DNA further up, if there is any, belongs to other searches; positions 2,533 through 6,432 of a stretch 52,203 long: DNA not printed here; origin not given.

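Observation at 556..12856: Operon of three giant secreted proteins (1909/1047/1128 aa) with no assignable function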

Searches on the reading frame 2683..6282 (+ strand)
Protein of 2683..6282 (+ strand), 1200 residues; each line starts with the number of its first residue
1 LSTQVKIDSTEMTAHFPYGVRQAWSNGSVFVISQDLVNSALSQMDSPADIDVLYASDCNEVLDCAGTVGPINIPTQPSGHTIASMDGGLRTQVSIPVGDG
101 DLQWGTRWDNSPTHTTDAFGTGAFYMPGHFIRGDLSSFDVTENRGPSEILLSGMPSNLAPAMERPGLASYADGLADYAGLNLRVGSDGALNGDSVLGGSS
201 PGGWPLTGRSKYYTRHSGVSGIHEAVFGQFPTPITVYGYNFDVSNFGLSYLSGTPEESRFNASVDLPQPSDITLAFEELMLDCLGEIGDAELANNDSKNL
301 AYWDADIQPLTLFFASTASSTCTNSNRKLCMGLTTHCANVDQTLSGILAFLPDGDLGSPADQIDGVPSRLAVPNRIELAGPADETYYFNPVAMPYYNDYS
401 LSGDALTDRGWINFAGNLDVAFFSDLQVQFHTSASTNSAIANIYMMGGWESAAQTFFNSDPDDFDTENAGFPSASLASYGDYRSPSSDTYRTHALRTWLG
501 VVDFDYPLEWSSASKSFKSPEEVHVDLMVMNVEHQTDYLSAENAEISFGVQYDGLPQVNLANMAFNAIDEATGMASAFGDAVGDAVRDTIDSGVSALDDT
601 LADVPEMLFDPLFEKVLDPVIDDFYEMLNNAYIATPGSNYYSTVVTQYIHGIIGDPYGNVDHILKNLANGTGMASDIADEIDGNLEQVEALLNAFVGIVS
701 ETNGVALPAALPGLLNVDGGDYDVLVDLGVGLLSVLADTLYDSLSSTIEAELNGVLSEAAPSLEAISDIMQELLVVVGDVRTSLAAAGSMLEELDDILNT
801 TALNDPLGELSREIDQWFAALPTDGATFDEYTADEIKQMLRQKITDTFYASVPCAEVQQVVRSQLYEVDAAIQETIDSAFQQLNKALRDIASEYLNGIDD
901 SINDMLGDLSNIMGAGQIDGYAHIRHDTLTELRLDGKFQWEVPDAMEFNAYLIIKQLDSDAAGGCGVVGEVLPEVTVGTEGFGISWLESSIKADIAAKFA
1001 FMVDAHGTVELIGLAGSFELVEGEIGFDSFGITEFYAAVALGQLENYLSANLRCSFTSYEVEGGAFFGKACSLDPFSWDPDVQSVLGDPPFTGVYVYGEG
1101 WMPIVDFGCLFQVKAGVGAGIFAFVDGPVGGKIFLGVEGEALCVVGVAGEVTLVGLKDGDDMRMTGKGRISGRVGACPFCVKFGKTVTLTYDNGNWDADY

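Call 45: predict_structure(alignment_id=A2)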
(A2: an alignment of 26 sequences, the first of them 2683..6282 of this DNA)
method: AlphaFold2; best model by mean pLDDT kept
length: 1200 residues; sequences in the alignment: 26
mean_pLDDT: 68.2   pTM: 0.48
mean pLDDT of the five models: 68.2, 67.5, 66.5, 66.0, 64.1
residues with pLDDT >= 90: 121; 70-90: 449; 50-70: 425; < 50: 205
segments of 3 or more residues with pLDDT < 50: 130-171, 173-175, 450-454, 555-586, 653-657, 701-710, 728-745, 886-913, 958-968, 1025-1028, 1044-1047, 1058-1076
pLDDT, mean of each block of 10 residues (from residue 1): 73 72 81 74 86 82 80 89 77 88 89 91 76 35 35 41 43 61 91 88 90 84 89 90 86 64 92 89 83 87 90 88 82 87 88 91 89 84 86 89 80 89 84 72 75 53 80 79 77 74 79 85 65 81 84 49 41 41 47 56 58 62 73 61 65 50 57 53 63 60 43 55 53 39 44 50 58 65 58 59 63 69 61 73 71 65 59 53 49 43 42 66 79 76 59 65 44 69 57 65 63 57 49 58 49 52 46 51 63 66 61 72 69 78 68 74 75 61 73 70
secondary structure, 60 per line:
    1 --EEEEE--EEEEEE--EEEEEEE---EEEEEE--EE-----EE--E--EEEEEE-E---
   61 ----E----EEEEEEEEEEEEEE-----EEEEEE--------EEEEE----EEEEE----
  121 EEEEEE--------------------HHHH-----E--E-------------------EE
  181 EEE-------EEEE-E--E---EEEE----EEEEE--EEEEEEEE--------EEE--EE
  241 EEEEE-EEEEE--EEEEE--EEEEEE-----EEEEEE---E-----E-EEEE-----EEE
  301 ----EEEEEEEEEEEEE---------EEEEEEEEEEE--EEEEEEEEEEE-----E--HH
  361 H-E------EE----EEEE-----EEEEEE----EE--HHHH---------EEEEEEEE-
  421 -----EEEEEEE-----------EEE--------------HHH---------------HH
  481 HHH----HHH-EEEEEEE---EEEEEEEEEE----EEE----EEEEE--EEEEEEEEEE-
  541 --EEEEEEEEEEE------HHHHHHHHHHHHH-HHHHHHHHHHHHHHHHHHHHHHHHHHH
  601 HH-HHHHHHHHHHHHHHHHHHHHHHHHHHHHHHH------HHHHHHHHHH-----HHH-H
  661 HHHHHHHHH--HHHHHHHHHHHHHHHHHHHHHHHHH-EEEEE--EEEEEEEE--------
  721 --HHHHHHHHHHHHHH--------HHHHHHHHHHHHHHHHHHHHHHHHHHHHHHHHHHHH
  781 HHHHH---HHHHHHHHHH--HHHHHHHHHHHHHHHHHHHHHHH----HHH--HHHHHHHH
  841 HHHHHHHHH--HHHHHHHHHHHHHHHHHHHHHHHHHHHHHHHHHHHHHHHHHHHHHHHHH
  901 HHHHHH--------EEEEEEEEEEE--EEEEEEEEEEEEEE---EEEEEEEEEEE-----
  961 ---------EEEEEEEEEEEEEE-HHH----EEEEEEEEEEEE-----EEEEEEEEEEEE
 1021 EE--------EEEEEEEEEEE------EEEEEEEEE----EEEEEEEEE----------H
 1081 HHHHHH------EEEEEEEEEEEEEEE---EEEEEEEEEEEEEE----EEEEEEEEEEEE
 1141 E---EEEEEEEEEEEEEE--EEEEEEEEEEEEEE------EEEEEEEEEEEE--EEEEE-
elements in order (helices of 4 or more, strands of 3 or more residues): E3-7 E10-15 E18-24 E28-33 E50-55 E70-83 E89-94 E103-107 E112-116 E121-126 H147-150 E179-183 E191-194 E203-206 E211-215 E218-225 E234-236 E239-245 E247-251 E254-258 E261-266 E272-277 E289-292 E298-300 E305-317 E327-337 E340-350 E376-379 E385-390 H399-402 E412-419 E426-432 E444-446 H479-483 E492-498 E502-511 E516-518 E523-527 E530-539 E543-553 H560-572 H574-602 H604-634 H641-650 H660-669 H672-696 E698-702 E705-712 H723-736 H745-785 H789-798 H801-823 H833-849 H852-906 E915-925 E928-941 E945-955 E970-983 E992-1003 E1009-1022 E1031-1041 E1048-1056 E1061-1069 H1080-1086 E1093-1107 E1111-1124 E1129-1141 E1145-1158 E1161-1174 E1181-1192 E1195-1199
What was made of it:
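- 1984..4350 (+): P1 conserved β-rich core (residues 477-1265). The AF2 model covers residues 710-1265 and is β-rich, with pLDDT mostly 80-90 (call 45).
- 4363..5400 (+): P1 acidic helical-bundle domain (residues 1270-1615). AF2 gives long helices at low confidence (call 45).
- On Type Va autotransporter: About 16 strands are predicted (call 45).
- On Large lipid transfer protein superfamily: Model coordinates are not accessible, and this part of the model is low-confidence (call 45).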

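Call 47: fold_search(model_id=the predicted structure, library=pdb)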
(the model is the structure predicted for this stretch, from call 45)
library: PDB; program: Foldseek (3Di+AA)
matches with E <= 10: 573; with E <= 0.001: 1
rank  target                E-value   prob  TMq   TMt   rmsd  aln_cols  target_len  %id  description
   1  9ea7                  2.3e-05  0.82  0.12  0.05  57.3      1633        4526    9  The Structure of ApoB100 from Human Low-Density Lipoprotein (released 2024-12-18)
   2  1lsh_A                2.4e-03  0.10  0.06  0.07  38.5      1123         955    9  LIPID-PROTEIN INTERACTIONS IN LIPOVITELLIN (released 2002-07-31)
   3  9ens_A                3.7e-03  0.08  0.06  0.06  38.8      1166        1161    8  Cleavage product of vitellogenin from the honey bee hemolymph (released 2025-03-26)
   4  9bd8_A                2.7e-02  0.30  0.06  0.11  21.5       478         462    6  ApoB 100 beta barrel bound to LDLR beta propeller (released 2024-12-25)
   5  7vcf_F                4.5e-02  0.63  0.11  0.25  24.6       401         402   11  Cryo-EM structure of Chlamydomonas TOC-TIC supercomplex (released 2022-11-30)
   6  9e9r                  5.4e-02  0.16  0.12  0.06  34.7      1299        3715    8  The Structure of ApoB100 from Human Low-Density Lipoprotein (released 2024-12-18)
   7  9xdc_B                6.9e-02  0.12  0.06  0.13  23.8       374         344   12  TamAB hybrid barrel state (released 2026-01-28)
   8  2c9j_F                8.4e-02  0.30  0.06  0.20  11.6       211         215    7  Structure of the fluorescent protein cmFP512 at 1.35A from Cerianthus membranaceus (released 2006-10-30)
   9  5nec_A                1.1e-01  0.30  0.10  0.15  18.6       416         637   10  Crystal structure of the siderophore receptor PiuD from Pseudomonas aeruginosa (released 2018-02-07)
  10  5nec_B                1.2e-01  0.33  0.10  0.15  18.9       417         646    9  Crystal structure of the siderophore receptor PiuD from Pseudomonas aeruginosa (released 2018-02-07)
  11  4nqi_C                1.3e-01  0.47  0.07  0.25  14.5       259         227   14  Structure of the N-terminal I-BAR domain (1-259) of D.Discoideum IBARa (released 2014-02-05)
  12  5dpi_F                1.4e-01  0.25  0.06  0.21  13.9       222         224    7  sfGFP double mutant - 133/149 p-cyano-L-phenylalanine (released 2016-01-13)
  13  2v0o_B                1.4e-01  0.35  0.09  0.22  14.5       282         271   13  FCHO2 F-BAR domain (released 2007-06-26)
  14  9bcf_A                1.7e-01  0.20  0.06  0.19  12.6       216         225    6  Chimeric protein of crocodile allergen Cro p 1.0101 and GFP (released 2024-12-04)
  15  2v0o_A                1.7e-01  0.33  0.09  0.23  15.0       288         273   12  FCHO2 F-BAR domain (released 2007-06-26)
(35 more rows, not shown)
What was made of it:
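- On Type Va autotransporter: Foldseek outer-membrane-barrel hits have TM-scores of 0.31 or less (call 47).
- On Large lipid transfer protein superfamily: Foldseek gives E=2.3e-5 but a TM-score of 0.12 and rmsd of 57 Å to ApoB100 (call 47).
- Closest known: Large lipid transfer proteins. Same: These are the top Foldseek PDB hits for P1 residues 710-1909 (call 47).
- Closest known: Type V. Different: Foldseek matches to outer-membrane barrels have TM-scores of 0.31 or less (call 47).
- It is followed by lipovitellin, honeybee vitellogenin and the ApoB β-barrel (call 47). Weak Foldseek hits to leukocidin and gasdermin (call 47).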

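Call 73: search_protein_representatives(protein=window:2683-6282:+)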
Query: 1200 residues. Proteins with E-value up to 0.001 (for the whole library): 617; up to 1e-10: 537; up to 1e-30: 392. The best 150 are listed.
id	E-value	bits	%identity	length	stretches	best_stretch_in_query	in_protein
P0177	0.0e+00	1667.4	61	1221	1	1-1200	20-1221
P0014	0.0e+00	1572.3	58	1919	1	8-1199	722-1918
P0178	0.0e+00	1222.0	65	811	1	390-1200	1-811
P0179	0.0e+00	1174.8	48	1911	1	11-1200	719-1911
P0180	0.0e+00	1158.4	98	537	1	394-930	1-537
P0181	0.0e+00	1102.9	48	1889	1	12-1200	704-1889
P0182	0.0e+00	1066.8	45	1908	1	13-1200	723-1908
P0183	0.0e+00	1033.8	46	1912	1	14-1200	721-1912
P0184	3.4e-297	1005.9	43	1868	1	4-1200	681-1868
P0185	1.5e-295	1000.5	43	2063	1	13-1200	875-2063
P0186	1.4e-290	984.0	45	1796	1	8-1199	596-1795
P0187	1.8e-283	960.5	44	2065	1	5-1200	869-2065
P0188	4.7e-273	926.0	40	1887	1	2-1200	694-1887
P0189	1.8e-260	884.3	42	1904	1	4-1200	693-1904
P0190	3.3e-259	880.1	42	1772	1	14-1200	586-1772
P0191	2.4e-248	844.1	41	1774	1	4-1200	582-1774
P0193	4.6e-247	839.9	41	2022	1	14-1200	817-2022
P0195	9.2e-242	822.3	38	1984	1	13-1197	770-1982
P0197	2.5e-235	801.0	39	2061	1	4-1200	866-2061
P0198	4.7e-235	800.1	40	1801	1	1-1200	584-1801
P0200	1.8e-229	781.6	38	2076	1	6-1200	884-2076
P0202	2.3e-227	774.6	37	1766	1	12-1200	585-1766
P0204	3.3e-224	764.2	39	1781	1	13-1200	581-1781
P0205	6.1e-222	756.7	40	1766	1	2-1200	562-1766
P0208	1.4e-217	742.2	38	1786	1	3-1200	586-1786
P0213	7.0e-214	730.0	38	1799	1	2-1200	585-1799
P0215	2.4e-213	728.2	39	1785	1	10-1200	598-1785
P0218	1.2e-211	722.6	38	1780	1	12-1200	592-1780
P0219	8.9e-211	719.7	39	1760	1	11-1200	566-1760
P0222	7.3e-208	710.0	38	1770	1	11-1200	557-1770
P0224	6.5e-207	706.9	38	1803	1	5-1200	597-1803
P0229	8.7e-205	699.9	37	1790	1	12-1200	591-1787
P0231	7.0e-204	696.9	39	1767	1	6-1200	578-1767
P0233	2.6e-203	695.0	38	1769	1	6-1200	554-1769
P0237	5.1e-198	677.4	38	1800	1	11-1200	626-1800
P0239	8.8e-194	663.4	36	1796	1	13-1200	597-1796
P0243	5.6e-191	654.1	37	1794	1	9-1200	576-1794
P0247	1.7e-188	645.9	37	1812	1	13-1200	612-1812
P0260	9.0e-179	613.7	36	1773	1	3-1200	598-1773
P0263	1.1e-176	606.8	38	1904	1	102-1200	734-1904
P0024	8.1e-176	603.9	34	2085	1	10-1200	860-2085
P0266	5.8e-174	597.8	34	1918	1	6-1200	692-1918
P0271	2.0e-171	589.3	33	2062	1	11-1200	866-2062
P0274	4.3e-168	578.3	36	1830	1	12-1200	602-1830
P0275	5.5e-168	578.0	35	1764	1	2-1200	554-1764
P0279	4.4e-163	561.7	36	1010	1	195-1200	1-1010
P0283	1.6e-160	553.3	36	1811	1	12-1200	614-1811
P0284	1.7e-160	553.2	35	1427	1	2-1200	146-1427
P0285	5.4e-160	551.5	41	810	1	396-1200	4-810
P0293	3.2e-153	529.0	34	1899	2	740-1200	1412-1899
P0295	1.4e-151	523.6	35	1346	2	751-1200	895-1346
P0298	1.0e-148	514.1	33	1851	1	7-1200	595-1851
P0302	1.5e-146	507.0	35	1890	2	709-1200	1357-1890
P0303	3.9e-146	505.6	32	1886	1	5-1200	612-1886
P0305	1.3e-145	503.8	39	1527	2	823-1200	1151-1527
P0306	1.6e-145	503.6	35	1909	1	11-1197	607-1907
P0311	9.3e-140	484.5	36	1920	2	734-1200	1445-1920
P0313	3.2e-138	479.4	40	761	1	447-1200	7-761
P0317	4.5e-135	468.9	38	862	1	381-1200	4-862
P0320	6.2e-134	465.2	48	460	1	744-1200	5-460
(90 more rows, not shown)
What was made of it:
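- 556..6285 (+): Gene P1 (1909 aa): exported giant protein with a variable head and a conserved core. 617 clusters at 50% identity match its last 1200 aa (call 73).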

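Call 77: fold_search(model_id=the predicted structure, library=viral)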
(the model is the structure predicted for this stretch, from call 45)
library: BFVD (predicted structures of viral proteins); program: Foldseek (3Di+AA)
matches with E <= 10: 325; with E <= 0.001: 0
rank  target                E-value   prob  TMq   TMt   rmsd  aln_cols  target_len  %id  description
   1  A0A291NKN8            7.8e-03  0.15  0.06  0.07  52.9       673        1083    7  Tail fiber protein [Salmonella phage SP01]
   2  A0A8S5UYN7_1          1.2e-02  0.41  0.06  0.08  56.2       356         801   13  Endosialidase chaperone [Siphoviridae sp. ctkKt3]
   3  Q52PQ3                7.8e-02  0.28  0.06  0.06  26.3       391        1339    8  Possible phage tail protein [Xanthomonas phage Xp15]
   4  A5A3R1                1.3e-01  0.44  0.08  0.08  33.5       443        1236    7  (no name in the UniProt tables at hand)
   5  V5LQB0                1.4e-01  0.13  0.06  0.08  40.1       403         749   13  (no name in the UniProt tables at hand)
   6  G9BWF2                1.5e-01  0.06  0.05  0.06  36.9       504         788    7  (no name in the UniProt tables at hand)
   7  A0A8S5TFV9            1.5e-01  0.08  0.05  0.09  56.8       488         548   10  STRUCTURAL MAINTENANCE OF CHROMOSOMES PROTEIN [Phage sp. ctL4h4]
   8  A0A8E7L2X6            1.6e-01  0.66  0.08  0.37  13.5       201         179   12  (no name in the UniProt tables at hand)
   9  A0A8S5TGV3            1.7e-01  0.05  0.05  0.07  39.2       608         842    9  Uncharacterized protein [Myoviridae sp. ctIty1]
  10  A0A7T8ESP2            2.0e-01  0.05  0.04  0.05  30.6       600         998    9  (no name in the UniProt tables at hand)
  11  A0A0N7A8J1            2.0e-01  0.03  0.04  0.04  48.9       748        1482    9  (no name in the UniProt tables at hand)
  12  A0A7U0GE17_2          2.4e-01  0.33  0.06  0.06  35.0       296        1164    7  (no name in the UniProt tables at hand)
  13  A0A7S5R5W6            2.5e-01  0.13  0.08  0.10  31.2       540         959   10  (no name in the UniProt tables at hand)
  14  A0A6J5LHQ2            2.6e-01  0.35  0.07  0.29  18.9       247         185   11  Uncharacterized protein [uncultured Caudovirales phage]
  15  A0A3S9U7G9            2.6e-01  0.15  0.06  0.07  27.6       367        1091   10  (no name in the UniProt tables at hand)
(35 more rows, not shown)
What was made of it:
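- Tried and rejected: The ApoB/vitellogenin hits were rejected as homology evidence because TM-scores were 0.12 or less (calls 47, 77).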
